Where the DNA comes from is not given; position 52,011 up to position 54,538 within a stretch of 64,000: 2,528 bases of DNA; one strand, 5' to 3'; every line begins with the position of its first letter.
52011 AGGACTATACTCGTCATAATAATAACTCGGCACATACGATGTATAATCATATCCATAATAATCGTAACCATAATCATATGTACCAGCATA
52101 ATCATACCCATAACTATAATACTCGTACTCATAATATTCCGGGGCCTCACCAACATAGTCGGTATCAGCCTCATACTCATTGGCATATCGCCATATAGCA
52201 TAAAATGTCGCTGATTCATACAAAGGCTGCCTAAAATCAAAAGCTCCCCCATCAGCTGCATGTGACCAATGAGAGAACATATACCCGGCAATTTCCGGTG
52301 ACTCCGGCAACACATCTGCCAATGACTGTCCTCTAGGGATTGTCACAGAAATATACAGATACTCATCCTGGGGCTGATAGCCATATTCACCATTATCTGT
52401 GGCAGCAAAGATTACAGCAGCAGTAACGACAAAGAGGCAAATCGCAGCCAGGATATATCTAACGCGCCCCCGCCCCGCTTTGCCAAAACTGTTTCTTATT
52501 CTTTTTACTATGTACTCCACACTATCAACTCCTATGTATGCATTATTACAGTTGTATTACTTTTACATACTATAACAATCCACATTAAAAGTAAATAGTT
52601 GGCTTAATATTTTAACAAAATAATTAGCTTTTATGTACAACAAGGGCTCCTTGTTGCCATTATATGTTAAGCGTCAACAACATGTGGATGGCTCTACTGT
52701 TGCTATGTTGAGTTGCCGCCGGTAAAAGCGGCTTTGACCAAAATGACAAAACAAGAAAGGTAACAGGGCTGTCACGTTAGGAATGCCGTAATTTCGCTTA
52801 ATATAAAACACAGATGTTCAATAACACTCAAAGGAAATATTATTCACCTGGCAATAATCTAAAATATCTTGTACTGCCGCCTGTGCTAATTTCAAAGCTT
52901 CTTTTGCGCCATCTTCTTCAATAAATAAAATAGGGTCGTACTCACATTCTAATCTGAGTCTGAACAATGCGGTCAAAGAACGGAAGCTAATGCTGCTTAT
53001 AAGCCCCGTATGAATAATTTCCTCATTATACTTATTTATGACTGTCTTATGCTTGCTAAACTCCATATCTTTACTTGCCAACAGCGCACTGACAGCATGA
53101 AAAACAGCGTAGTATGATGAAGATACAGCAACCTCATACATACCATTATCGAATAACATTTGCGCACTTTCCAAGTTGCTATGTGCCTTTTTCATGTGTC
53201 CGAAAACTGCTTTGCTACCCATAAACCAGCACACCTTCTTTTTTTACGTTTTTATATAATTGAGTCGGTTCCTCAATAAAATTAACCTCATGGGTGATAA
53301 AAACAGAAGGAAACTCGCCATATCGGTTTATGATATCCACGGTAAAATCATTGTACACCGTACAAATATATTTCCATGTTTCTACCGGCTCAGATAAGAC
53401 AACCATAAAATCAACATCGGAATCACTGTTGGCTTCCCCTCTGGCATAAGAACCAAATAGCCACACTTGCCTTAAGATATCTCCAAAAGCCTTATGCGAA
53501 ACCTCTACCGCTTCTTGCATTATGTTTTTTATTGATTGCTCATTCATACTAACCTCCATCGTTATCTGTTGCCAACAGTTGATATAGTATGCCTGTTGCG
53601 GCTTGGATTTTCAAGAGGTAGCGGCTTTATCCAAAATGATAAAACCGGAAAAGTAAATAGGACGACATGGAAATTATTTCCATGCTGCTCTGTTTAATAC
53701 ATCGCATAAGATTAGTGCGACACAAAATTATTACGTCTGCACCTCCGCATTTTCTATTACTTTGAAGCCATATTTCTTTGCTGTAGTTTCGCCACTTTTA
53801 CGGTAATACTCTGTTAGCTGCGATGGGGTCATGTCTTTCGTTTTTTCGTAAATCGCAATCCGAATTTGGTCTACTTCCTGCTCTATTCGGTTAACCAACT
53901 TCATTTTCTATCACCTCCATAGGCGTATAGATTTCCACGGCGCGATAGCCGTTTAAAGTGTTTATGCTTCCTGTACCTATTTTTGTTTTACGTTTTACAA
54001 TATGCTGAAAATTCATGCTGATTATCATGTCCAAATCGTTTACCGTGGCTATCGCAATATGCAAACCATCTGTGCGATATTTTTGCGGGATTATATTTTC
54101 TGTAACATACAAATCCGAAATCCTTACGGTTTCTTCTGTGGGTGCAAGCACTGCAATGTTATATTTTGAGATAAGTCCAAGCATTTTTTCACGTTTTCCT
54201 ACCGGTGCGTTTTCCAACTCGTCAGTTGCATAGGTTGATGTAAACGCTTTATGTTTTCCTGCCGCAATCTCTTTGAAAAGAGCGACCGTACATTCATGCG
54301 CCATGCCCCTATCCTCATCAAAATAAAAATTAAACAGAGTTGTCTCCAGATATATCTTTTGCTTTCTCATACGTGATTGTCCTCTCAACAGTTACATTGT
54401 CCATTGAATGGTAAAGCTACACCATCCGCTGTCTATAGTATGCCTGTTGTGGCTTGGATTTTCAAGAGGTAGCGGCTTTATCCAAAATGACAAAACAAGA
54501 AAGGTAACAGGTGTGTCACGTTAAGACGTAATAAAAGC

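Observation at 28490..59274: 31-kb locus dominated by three related beta-helix surface/secreted proteins, interleaved with a helicase and two toxin-antitoxin cassettes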

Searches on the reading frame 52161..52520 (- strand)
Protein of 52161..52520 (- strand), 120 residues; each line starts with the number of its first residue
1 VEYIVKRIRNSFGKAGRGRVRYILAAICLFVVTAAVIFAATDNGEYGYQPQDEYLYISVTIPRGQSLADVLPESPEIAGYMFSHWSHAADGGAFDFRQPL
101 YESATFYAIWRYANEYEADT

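Call 9: search_protein_families(library=pfam, proteins=[window:52161-52520:-], max_evalue=0.1)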
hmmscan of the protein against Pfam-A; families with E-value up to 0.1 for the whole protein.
window:52161-52520:- (120 aa): 1 family
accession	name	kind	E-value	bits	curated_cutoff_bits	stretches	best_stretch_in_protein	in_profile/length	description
PF09479.16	Flg_new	-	0.002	18.7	27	1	61-108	16-64/65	Listeria-Bacteroides repeat domain (List_Bact_rpt)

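Call 10: search_protein_families(library=ncbifam, proteins=[window:52161-52520:-], max_evalue=0.1)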
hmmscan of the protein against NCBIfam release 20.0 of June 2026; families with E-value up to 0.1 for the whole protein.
window:52161-52520:- (120 aa): 1 family
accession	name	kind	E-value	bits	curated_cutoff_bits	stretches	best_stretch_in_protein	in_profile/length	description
NF010723.1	PRK14125.1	equivalog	0.047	13.6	60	0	23-69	4-45/87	cell division suppressor protein YneA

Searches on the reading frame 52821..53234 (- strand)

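Call 7: search_protein_families(library=pfam, proteins=[window:52821-53234:-], max_evalue=0.01)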
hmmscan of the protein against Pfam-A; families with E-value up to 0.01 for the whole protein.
window:52821-53234:- (138 aa): 1 family
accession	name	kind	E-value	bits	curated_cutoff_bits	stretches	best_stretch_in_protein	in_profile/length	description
PF05168.19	HEPN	-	5.1e-17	62.5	22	1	14-121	5-111/117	HEPN domain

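Call 19: search_protein_families(library=padloc, proteins=[window:52821-53234:-], max_evalue=0.01)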
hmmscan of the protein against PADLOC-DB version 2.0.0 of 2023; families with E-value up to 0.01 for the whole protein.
window:52821-53234:- (138 aa): 0 families

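Call 47: search_protein_families(library=ncbifam, proteins=[window:52821-53234:-], max_evalue=0.01)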
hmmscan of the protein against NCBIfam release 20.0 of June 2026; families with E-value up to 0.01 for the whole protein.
window:52821-53234:- (138 aa): 0 families

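Call 90: search_protein_families(library=phrogs, proteins=[window:52821-53234:-], max_evalue=0.1)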
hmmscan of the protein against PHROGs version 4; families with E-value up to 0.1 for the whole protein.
window:52821-53234:- (138 aa): 2 families
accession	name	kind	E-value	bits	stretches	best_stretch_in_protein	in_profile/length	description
phrog_13366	-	unknown function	0.034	14.1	1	58-113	194-250/413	-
phrog_5737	-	unknown function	0.04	15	1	19-73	12-68/138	-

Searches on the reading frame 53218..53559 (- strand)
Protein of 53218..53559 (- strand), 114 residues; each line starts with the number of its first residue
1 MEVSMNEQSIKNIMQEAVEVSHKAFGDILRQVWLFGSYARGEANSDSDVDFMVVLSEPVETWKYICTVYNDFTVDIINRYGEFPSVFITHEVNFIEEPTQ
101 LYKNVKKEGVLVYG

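Call 7: search_protein_families(library=pfam, proteins=[window:53218-53559:-], max_evalue=0.01)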
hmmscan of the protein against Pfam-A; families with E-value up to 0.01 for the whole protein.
window:53218-53559:- (114 aa): 3 families
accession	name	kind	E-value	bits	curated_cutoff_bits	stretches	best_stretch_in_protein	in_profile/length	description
PF01909.29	NTP_transf_2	-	4.9e-11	43.3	21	1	30-70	15-47/93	Nucleotidyltransferase domain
PF18765.7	Polbeta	-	1.9e-10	41.2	26.9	1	30-113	14-88/93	Polymerase beta, Nucleotidyltransferase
PF22600.2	MTPAP-like_central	-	0.0059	17.1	27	1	14-59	26-69/139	Poly(A) RNA polymerase, mitochondrial-like, central palm domain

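Call 19: search_protein_families(library=padloc, proteins=[window:53218-53559:-], max_evalue=0.01)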
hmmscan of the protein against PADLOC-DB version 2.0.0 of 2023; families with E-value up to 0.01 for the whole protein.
window:53218-53559:- (114 aa): 11 families
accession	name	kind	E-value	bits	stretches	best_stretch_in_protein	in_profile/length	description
PDLC04903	PDC-S09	-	1.7e-26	90.6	1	5-111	1-107/108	-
PDLC04906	PDC-S09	-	4.3e-11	41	1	5-71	1-66/98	-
PDLC04904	PDC-S09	-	1.2e-10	39.5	1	27-65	23-61/104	-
PDLC04907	PDC-S09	-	1.9e-09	35.7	1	8-81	8-79/114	-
PDLC04902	PDC-S09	-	3.1e-09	35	1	29-63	21-56/97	-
PDLC04368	PDC-M05A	-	5.5e-06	24.4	1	23-55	101-133/201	-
PDLC04905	PDC-S09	-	1.6e-05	23.1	1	29-62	21-57/101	-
PDLC00769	Cyclase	-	6e-05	20.6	1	9-57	23-76/261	oligonucleotide-cyclase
PDLC04369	PDC-M05A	-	0.00051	17.7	1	29-54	103-128/201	-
PDLC00794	Cyclase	-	0.00078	16.8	1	10-59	26-75/297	oligonucleotide-cyclase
PDLC04778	PDC-M70A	-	0.0016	15.8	1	18-55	38-73/355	-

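Call 47: search_protein_families(library=ncbifam, proteins=[window:53218-53559:-], max_evalue=0.01)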
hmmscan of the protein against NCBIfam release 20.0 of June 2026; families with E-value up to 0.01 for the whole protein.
window:53218-53559:- (114 aa): 7 families
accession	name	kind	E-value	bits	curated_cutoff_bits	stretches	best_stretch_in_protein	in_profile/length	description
NF047752.1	MntA_antitoxin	equivalog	1.5e-08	34.5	60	1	29-69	7-50/106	type VII toxin-antitoxin system MntA family adenylyltransferase antitoxin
NF051895.1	anti_phage_HalB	equivalog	1.5e-06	27.9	190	1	33-58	3-28/211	anti-phage Hailong system nucleotidyltransferase HalB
NF012212.1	ANT_9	subfamily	7.8e-06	25.3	340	1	12-59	4-51/249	aminoglycoside nucleotidyltransferase ANT(9)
NF010309.0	PRK13746.1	subfamily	2.1e-05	24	193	1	6-60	5-59/263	aminoglycoside adenylyltransferase family protein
NF045909.1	ANT_9_Ic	equivalog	0.00014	21.2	505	1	6-61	4-59/259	aminoglycoside nucleotidyltransferase ANT(9)-Ic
NF012135.0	ANT_3pp_9_crypt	exception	0.00021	20.9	560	1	8-60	7-59/262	cryptic aminoglycoside nucleotidyltransferase ANT(3'')/ANT(9)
NF028535.0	ANT_4p_II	subfamily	0.00027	20.3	350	1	32-63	22-54/251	ANT(4')-II family aminoglycoside nucleotidyltransferase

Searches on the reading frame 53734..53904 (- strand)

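Call 22: search_protein_families(library=pfam, proteins=[window:53734-53904:-], max_evalue=1)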
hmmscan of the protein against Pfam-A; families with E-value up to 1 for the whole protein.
window:53734-53904:- (57 aa): 0 families

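Call 47: search_protein_families(library=ncbifam, proteins=[window:53734-53904:-], max_evalue=0.01)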
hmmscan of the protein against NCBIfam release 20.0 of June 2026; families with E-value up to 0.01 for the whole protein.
window:53734-53904:- (57 aa): 0 families

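Call 90: search_protein_families(library=phrogs, proteins=[window:53734-53904:-], max_evalue=0.1)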
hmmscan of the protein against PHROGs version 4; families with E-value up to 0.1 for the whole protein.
window:53734-53904:- (57 aa): 3 families
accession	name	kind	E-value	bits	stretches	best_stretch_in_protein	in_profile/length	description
phrog_11924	-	unknown function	0.0076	17.2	1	7-44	93-130/137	-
phrog_25406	-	unknown function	0.025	15.8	1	11-44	31-64/77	-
phrog_409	-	transcription regulation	0.076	14.6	1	19-47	9-36/127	transcriptional regulator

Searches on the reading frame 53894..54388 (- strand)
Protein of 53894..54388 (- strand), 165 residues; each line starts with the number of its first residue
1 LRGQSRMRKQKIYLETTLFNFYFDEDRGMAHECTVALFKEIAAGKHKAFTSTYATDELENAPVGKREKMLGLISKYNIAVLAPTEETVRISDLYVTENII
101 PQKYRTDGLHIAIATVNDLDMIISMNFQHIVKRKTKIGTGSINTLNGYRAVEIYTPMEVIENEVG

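Call 7: search_protein_families(library=pfam, proteins=[window:53894-54388:-], max_evalue=0.01)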
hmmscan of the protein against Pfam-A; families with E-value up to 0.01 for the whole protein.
window:53894-54388:- (165 aa): 0 families

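Call 19: search_protein_families(library=padloc, proteins=[window:53894-54388:-], max_evalue=0.01)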
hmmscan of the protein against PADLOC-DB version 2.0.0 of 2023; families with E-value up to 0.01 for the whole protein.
window:53894-54388:- (165 aa): 0 families

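Call 22: search_protein_families(library=pfam, proteins=[window:53894-54388:-], max_evalue=1)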
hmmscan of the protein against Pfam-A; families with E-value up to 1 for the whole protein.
window:53894-54388:- (165 aa): 0 families

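Call 23: search_solved_structures(query=window:53894-54388:-, max_evalue=1)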
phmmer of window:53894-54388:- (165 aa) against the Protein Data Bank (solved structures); distinct sequences matched with E-value up to 1: 0.

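Call 47: search_protein_families(library=ncbifam, proteins=[window:53894-54388:-], max_evalue=0.01)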
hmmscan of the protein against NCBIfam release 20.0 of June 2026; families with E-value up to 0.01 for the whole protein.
window:53894-54388:- (165 aa): 0 families

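Call 90: search_protein_families(library=phrogs, proteins=[window:53894-54388:-], max_evalue=0.1)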
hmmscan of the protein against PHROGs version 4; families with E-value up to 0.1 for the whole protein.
window:53894-54388:- (165 aa): 0 families

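Call 91: search_dna_similar(query=window:53894-54388:-, collection=plasmids, mode=protein, max_evalue=0.001, max_rows=10)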
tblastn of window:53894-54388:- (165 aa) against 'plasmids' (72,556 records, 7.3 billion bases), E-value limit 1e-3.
Records with a match: 3; places in all: 3; records where one place covers at least 80% of the query: 3.
Best place of each record, by identity: <60% 3.
By first word of the organism name: Leptospira 3.
By predicted mobility (MOB-suite, as given by PLSDB): non-mobilizable 3.
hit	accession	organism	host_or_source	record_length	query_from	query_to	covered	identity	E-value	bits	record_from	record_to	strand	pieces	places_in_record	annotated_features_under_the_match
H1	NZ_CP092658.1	Leptospira kirschneri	Homo sapiens,blood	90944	8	160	93%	34.2%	1e-17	86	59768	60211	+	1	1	hypothetical protein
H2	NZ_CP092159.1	Leptospira interrogans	Homo sapiens,blood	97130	8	160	93%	34.2%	1e-17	86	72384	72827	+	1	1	hypothetical protein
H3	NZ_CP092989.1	Leptospira interrogans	Homo sapiens,blood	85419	10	163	93%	31.2%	1e-15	80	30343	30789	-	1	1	type II toxin-antitoxin system VapC family toxin | hypothetical protein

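Call 92: get_annotated_region(hit=H3, flank=1200)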
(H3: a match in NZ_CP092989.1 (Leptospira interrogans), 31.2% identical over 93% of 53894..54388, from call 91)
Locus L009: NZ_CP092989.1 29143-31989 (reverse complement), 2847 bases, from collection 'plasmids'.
description: Leptospira interrogans strain FMAS_KG2 plasmid pLiSL47, complete sequence
organism: Leptospira interrogans (NCBI taxid 173)
taxonomy: Bacteria; Spirochaetota; Spirochaetia; Leptospirales; Leptospiraceae; Leptospira; Leptospira interrogans
host: -; source: Homo sapiens,blood; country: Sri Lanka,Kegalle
typing (MOB-suite, as given by PLSDB): non-mobilizable; replicon rep_cluster_216
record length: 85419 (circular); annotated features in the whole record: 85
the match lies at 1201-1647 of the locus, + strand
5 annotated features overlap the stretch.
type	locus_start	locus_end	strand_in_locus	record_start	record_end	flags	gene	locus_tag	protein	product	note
CDS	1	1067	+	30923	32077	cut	-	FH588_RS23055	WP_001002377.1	replication initiation factor domain-containing protein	GO:0006270 - DNA replication initiation [Evidence IEA]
CDS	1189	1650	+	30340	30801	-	-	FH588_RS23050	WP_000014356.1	type II toxin-antitoxin system VapC family toxin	-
CDS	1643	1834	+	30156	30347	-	-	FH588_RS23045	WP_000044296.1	hypothetical protein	-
CDS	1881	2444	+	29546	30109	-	-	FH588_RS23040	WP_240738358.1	hypothetical protein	-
CDS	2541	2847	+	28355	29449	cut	-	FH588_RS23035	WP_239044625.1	hypothetical protein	-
